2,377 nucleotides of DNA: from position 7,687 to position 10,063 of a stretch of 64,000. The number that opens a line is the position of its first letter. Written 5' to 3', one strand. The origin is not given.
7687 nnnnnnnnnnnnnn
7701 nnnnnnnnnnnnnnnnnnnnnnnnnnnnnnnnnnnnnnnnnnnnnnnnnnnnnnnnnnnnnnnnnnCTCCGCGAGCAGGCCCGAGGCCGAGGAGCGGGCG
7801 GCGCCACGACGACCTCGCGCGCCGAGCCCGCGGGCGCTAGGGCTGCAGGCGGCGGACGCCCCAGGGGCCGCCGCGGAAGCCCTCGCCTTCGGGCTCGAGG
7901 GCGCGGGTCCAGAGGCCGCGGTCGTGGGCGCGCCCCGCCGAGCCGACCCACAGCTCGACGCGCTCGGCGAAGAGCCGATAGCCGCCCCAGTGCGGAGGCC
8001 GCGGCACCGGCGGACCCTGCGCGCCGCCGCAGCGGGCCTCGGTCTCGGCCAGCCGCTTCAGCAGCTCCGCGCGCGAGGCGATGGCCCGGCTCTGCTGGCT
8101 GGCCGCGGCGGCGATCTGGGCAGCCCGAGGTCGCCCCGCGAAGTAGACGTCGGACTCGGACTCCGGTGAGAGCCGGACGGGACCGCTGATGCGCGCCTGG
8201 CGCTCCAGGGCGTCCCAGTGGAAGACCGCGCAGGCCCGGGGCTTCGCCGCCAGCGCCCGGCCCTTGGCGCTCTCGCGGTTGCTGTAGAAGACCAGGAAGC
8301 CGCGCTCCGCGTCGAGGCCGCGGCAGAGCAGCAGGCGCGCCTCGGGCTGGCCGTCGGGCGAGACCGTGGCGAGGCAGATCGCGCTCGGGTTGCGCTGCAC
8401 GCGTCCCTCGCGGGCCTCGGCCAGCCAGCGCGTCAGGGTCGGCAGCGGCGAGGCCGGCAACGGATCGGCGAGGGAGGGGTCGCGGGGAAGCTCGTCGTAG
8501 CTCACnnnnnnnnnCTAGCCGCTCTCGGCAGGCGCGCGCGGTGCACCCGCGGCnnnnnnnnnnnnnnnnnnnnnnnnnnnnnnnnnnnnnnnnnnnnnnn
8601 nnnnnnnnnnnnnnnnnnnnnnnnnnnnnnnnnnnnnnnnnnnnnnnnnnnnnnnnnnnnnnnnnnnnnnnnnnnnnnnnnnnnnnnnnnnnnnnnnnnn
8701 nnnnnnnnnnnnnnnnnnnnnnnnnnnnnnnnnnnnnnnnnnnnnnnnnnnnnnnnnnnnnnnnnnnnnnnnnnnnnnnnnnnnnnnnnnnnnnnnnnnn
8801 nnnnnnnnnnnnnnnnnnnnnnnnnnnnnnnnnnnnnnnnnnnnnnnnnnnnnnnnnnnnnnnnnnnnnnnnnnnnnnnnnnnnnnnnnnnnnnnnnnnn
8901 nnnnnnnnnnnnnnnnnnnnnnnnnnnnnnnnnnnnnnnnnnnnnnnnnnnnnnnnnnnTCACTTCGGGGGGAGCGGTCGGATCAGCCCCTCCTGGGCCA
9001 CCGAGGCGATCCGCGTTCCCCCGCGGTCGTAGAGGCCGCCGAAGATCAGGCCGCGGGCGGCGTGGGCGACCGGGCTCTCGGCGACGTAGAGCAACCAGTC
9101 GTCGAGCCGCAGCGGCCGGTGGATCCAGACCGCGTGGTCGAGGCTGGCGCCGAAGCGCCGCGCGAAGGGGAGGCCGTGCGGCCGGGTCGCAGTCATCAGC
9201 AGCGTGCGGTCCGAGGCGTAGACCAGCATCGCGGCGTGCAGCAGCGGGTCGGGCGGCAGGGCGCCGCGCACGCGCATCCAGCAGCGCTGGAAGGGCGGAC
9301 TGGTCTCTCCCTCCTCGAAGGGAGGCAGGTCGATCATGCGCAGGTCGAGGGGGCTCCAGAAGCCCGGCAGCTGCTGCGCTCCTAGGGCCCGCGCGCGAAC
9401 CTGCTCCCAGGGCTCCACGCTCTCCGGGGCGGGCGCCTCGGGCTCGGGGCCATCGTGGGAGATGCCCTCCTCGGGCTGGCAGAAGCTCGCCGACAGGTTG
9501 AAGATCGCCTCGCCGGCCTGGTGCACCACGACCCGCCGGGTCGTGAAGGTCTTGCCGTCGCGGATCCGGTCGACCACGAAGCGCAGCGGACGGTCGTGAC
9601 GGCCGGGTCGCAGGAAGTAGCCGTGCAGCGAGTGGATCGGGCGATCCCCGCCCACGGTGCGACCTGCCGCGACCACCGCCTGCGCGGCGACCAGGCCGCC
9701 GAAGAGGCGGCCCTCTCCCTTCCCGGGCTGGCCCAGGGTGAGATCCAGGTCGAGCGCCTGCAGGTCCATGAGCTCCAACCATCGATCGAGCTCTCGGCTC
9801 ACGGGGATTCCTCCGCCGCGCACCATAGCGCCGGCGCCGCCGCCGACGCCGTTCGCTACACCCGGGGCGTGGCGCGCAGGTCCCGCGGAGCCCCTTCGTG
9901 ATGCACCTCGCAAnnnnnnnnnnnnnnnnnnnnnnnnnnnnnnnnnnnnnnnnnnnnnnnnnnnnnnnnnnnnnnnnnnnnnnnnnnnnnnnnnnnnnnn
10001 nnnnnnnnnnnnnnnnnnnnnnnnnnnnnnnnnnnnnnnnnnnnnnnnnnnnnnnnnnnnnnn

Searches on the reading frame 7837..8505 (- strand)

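Call 20: search_protein_families(library=pfam, proteins=[window:7837-8505:-], max_evalue=0.001)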
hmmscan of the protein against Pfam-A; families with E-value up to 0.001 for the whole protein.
window:7837-8505:- (222 aa): 3 families
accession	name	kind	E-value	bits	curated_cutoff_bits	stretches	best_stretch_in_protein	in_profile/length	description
PF01243.27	PNPOx_N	-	1.7e-19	70.8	28.1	1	39-157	11-118/120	Pyridoxamine 5'-phosphate oxidase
PF10590.14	PNP_phzG_C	-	1.3e-09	38.3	27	1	173-222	1-42/42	Pyridoxine 5'-phosphate oxidase C-terminal dimerisation region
PF12766.13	Pyridox_oxase_2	-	4.9e-07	30.7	26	1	35-112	16-98/100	Pyridoxamine 5'-phosphate oxidase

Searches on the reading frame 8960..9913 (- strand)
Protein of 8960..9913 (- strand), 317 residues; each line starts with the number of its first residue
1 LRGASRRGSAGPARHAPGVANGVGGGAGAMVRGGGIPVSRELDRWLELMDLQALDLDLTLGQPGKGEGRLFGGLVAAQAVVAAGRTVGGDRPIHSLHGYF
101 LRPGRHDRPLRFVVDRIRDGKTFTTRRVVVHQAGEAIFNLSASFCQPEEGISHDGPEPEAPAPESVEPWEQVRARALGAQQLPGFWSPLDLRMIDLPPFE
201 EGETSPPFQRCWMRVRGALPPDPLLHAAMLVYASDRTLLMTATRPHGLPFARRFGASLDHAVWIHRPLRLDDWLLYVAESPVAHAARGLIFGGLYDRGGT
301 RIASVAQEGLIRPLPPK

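Call 20: search_protein_families(library=pfam, proteins=[window:8960-9913:-], max_evalue=0.001)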
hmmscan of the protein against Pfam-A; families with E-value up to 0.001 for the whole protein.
window:8960-9913:- (317 aa): 3 families
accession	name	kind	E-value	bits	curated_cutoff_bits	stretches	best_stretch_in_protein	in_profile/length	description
PF02551.21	Acyl_CoA_thio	-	1.9e-30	105.8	21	1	202-310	25-132/132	Acyl-CoA thioesterase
PF20789.3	4HBT_3C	-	2.8e-25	89.6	24.1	1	172-311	15-140/140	Acyl-CoA thioesterase C-terminal domain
PF13622.12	4HBT_3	-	1.3e-19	70.7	24.3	1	68-144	9-82/83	Acyl-CoA thioesterase N-terminal domain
